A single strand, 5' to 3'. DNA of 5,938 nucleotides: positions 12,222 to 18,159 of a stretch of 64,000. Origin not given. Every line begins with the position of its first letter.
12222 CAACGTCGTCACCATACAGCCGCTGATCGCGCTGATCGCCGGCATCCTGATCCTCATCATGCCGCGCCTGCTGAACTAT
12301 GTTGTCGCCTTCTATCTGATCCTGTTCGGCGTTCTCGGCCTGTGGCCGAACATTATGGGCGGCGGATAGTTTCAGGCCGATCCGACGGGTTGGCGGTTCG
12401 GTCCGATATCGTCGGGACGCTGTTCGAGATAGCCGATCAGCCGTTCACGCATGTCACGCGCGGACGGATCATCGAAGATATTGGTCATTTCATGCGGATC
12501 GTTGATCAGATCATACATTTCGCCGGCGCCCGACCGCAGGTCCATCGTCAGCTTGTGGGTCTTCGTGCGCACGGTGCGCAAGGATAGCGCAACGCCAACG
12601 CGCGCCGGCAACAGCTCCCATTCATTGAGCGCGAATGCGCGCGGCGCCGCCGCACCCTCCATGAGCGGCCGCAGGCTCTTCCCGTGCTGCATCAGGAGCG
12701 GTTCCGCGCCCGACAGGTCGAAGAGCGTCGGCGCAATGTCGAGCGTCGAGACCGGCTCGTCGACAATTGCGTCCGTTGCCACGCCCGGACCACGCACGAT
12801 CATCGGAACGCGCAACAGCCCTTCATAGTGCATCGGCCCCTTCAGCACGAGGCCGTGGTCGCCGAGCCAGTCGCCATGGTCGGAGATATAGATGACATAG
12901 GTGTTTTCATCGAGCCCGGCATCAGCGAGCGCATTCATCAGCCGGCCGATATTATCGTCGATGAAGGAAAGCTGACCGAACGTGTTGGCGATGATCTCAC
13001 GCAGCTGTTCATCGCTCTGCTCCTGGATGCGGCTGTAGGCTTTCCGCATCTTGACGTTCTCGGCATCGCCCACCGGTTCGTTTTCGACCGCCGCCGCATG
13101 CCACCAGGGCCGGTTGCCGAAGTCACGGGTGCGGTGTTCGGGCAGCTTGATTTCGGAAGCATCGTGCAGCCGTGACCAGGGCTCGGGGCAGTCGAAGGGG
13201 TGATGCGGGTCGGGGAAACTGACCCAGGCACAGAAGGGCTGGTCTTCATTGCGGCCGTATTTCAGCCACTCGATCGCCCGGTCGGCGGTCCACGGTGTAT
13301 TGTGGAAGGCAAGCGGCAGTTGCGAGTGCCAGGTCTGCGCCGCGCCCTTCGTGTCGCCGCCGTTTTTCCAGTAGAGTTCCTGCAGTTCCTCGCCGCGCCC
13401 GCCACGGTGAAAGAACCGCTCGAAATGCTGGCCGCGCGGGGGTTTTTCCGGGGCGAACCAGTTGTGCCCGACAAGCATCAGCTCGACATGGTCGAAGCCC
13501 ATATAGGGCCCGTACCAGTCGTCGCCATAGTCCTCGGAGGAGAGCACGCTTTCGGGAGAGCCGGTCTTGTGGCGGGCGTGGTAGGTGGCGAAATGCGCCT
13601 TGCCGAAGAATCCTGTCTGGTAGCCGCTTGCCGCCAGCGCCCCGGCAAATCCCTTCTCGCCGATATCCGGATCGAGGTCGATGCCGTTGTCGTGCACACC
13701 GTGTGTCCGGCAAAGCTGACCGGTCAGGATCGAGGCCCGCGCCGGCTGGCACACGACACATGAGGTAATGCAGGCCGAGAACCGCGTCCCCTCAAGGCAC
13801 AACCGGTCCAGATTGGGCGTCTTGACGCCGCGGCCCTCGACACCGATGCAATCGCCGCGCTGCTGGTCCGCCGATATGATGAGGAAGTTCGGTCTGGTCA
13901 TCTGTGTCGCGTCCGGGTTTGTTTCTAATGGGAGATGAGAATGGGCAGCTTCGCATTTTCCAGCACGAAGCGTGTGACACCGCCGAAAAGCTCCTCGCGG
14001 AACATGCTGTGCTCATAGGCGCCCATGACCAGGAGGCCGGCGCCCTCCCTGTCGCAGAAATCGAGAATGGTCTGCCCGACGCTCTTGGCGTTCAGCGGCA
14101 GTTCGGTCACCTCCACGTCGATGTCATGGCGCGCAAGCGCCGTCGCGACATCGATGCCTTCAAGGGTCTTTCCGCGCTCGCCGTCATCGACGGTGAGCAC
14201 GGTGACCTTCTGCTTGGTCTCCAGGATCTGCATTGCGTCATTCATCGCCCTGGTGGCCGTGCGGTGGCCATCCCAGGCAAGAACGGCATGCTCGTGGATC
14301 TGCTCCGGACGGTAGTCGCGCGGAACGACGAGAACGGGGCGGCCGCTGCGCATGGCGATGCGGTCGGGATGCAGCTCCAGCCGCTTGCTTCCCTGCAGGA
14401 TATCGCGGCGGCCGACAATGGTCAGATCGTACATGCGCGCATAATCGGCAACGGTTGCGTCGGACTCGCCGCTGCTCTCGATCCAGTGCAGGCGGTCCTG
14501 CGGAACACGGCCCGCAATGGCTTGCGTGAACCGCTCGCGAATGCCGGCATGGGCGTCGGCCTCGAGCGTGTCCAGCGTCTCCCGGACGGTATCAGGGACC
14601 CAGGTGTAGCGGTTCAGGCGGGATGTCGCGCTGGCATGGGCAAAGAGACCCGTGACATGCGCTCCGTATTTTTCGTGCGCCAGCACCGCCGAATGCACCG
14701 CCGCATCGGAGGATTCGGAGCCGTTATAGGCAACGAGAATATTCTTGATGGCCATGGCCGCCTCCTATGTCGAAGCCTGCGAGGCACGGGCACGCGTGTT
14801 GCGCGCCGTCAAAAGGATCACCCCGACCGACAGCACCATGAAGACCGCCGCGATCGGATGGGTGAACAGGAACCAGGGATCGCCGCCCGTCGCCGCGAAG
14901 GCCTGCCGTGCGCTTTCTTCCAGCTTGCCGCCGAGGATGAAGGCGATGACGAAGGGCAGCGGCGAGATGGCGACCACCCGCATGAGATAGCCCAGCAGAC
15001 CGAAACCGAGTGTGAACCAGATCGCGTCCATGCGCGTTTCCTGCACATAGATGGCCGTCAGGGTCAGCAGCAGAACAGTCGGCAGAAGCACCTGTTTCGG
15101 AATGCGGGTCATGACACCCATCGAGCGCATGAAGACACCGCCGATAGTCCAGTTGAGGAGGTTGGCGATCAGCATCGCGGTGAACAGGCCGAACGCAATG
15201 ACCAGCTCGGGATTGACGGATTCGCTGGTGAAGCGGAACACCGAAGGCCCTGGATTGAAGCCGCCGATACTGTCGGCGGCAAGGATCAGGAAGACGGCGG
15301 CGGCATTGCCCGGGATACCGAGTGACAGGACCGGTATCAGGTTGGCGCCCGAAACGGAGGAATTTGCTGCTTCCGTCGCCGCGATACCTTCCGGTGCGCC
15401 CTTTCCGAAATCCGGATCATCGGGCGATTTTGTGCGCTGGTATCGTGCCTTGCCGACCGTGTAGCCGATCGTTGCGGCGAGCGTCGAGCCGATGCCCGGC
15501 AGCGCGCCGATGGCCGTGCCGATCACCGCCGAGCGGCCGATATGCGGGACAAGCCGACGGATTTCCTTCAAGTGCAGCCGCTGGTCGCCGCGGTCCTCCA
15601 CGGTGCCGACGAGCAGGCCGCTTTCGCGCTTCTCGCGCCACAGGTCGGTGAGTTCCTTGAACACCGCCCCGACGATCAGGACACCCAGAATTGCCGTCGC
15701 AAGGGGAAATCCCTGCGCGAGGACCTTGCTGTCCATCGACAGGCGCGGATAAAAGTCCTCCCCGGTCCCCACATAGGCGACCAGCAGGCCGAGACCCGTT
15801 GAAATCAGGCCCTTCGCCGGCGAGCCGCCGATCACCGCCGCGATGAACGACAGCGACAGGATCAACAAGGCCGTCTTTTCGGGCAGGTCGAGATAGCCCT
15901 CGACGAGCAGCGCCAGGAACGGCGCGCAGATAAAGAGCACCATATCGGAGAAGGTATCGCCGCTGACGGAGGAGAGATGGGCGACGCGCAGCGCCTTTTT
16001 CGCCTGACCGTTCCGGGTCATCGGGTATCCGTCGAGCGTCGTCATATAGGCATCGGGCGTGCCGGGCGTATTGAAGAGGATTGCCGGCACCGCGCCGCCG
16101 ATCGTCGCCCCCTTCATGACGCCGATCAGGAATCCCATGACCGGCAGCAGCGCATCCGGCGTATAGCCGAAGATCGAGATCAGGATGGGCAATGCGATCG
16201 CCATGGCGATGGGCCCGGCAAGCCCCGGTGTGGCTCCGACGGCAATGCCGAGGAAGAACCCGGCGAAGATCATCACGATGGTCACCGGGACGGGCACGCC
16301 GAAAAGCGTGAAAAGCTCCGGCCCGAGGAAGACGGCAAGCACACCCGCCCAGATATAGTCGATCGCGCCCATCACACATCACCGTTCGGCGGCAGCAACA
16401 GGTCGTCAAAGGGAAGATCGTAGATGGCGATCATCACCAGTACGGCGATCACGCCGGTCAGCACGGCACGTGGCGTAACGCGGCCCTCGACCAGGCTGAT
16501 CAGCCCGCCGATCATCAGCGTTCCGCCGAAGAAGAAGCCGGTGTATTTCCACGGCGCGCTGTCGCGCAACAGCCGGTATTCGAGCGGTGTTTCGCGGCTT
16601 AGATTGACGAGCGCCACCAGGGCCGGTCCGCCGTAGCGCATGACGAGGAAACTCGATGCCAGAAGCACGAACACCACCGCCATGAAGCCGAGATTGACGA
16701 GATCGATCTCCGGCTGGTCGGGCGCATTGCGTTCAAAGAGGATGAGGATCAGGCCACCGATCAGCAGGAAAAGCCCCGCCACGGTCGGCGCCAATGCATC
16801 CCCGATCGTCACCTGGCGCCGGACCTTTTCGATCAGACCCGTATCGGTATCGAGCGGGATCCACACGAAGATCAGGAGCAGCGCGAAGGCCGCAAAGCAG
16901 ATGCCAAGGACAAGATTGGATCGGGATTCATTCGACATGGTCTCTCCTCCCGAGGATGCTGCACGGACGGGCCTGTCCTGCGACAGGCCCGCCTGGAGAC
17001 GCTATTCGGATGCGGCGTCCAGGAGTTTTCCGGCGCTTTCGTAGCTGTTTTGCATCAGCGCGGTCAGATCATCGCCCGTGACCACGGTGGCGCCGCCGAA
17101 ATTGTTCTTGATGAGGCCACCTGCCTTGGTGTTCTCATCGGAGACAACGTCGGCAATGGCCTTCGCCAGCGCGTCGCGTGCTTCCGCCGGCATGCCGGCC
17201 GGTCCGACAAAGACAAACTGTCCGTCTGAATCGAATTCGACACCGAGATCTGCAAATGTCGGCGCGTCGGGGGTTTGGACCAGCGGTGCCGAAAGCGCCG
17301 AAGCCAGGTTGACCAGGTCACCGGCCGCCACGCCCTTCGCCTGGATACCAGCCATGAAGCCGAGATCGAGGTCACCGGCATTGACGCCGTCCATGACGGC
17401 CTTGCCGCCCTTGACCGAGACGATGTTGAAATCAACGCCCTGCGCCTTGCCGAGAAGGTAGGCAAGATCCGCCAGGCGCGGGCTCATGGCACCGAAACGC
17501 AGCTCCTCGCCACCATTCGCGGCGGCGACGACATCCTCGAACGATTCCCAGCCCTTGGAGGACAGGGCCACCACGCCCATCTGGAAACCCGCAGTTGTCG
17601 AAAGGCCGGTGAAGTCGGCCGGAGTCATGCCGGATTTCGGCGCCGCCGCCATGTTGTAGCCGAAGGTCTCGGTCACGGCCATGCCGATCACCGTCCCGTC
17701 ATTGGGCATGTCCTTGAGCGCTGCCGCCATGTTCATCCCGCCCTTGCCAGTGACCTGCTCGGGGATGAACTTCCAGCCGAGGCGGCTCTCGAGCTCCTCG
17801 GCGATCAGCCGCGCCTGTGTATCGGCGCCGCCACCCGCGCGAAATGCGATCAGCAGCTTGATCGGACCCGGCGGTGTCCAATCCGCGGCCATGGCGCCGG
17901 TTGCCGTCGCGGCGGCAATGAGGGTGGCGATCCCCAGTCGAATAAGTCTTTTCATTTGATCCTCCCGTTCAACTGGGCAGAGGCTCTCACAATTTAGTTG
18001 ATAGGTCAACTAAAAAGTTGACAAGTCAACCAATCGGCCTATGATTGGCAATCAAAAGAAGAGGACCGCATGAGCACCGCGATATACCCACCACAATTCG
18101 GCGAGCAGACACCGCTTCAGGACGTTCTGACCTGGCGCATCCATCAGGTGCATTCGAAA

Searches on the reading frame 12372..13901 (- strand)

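Call 65: search_protein_families(library=pfam, proteins=[window:12372-13901:-], max_evalue=0.00001)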
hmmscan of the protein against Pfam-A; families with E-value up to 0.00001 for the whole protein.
window:12372-13901:- (509 aa): 3 families
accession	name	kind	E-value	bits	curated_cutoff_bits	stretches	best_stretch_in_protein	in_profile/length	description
PF00884.28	Sulfatase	-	4.3e-45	154.8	25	1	4-398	1-300/301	Sulfatase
PF16347.10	SGSH_C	-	1.1e-17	65.1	29.3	1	347-493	1-149/154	N-sulphoglucosamine sulphohydrolase, C-terminal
PF01663.27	Phosphodiest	-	3.4e-11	43.8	23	0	307-343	184-220/342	Type I phosphodiesterase / nucleotide pyrophosphatase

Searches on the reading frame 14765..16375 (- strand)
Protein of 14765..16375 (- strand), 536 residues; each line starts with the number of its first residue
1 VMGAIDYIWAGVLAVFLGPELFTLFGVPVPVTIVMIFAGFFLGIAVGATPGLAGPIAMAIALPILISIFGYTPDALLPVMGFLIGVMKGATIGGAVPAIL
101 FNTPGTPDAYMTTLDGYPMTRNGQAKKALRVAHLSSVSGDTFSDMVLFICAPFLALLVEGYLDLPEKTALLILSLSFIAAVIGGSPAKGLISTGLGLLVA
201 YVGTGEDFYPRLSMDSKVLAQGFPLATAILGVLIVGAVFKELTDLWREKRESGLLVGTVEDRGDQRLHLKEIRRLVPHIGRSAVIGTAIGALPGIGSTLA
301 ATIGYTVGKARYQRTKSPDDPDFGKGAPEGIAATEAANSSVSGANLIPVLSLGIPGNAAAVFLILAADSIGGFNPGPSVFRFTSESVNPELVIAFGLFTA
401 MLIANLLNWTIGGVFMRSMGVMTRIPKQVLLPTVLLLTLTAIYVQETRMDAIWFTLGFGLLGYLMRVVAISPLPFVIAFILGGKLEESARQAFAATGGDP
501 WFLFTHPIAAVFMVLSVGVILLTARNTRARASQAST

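Call 65: search_protein_families(library=pfam, proteins=[window:14765-16375:-], max_evalue=0.00001)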
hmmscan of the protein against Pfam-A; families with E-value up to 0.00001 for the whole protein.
window:14765-16375:- (536 aa): 1 family
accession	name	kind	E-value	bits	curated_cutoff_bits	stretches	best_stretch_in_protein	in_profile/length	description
PF01970.21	TctA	-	5.8e-96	322.1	28.9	1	33-477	1-423/423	Tripartite tricarboxylate transporter TctA family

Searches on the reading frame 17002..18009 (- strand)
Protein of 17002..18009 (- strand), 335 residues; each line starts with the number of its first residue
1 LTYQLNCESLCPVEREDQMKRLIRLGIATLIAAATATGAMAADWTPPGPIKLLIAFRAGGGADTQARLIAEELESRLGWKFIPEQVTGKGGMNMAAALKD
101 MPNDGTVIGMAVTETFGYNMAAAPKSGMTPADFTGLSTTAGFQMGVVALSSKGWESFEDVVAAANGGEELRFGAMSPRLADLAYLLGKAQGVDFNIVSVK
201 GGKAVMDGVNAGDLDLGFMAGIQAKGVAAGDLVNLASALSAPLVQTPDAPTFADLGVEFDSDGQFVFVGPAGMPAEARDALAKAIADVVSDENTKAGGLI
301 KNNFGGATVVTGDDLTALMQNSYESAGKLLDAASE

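Call 65: search_protein_families(library=pfam, proteins=[window:17002-18009:-], max_evalue=0.00001)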
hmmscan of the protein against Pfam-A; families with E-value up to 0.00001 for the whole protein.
window:17002-18009:- (335 aa): 1 family
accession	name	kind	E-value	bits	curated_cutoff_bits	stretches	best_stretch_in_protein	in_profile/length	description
PF03401.19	TctC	-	6.3e-08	32.9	27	1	66-329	2-268/274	Tripartite tricarboxylate transporter family receptor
